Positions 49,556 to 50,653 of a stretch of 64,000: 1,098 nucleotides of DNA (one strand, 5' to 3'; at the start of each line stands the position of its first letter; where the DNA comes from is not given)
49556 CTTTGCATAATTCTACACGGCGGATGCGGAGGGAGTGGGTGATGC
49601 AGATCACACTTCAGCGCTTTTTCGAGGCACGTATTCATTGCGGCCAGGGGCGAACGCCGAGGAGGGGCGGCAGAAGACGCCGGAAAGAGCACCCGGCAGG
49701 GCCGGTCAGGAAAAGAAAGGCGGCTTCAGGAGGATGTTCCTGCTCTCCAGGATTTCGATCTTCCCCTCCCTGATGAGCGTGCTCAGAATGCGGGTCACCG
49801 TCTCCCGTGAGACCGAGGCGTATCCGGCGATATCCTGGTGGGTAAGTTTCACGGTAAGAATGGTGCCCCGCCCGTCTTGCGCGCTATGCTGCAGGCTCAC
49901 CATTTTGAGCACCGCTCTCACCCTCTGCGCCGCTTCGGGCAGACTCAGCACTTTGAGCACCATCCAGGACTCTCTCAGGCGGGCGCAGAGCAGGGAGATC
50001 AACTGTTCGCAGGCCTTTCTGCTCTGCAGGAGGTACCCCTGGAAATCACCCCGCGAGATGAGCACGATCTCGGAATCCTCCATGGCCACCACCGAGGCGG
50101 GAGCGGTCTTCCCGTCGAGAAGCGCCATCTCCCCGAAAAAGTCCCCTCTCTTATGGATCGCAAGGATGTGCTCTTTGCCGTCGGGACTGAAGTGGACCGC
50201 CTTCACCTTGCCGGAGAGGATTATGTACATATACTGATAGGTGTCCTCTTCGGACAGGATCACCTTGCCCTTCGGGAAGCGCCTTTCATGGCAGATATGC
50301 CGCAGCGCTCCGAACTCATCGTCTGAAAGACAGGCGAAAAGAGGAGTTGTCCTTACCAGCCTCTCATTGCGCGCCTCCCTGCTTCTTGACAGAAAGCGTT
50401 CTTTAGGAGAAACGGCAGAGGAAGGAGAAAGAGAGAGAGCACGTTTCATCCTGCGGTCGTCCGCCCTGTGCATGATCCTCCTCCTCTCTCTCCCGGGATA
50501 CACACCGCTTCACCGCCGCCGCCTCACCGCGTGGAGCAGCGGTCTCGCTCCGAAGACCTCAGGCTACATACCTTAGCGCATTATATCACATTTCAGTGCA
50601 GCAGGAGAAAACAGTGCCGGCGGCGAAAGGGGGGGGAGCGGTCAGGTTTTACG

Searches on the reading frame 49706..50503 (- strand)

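Call 68: search_protein_families(library=pfam, max_evalue=0.001, proteins=[window:49706-50503:-])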
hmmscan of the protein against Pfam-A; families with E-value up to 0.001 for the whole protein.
window:49706-50503:- (265 aa): 3 families
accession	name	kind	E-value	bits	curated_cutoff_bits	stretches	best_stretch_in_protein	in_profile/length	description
PF00027.35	cNMP_binding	-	2.9e-27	94.9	27.5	1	73-159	1-87/89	Cyclic nucleotide-binding domain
PF13545.12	HTH_Crp_2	-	9.5e-12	45.2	27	1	202-259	10-61/70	Crp-like helix-turn-helix domain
PF00325.26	Crp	-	1e-06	28.8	21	1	219-247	2-30/32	Bacterial regulatory proteins, crp family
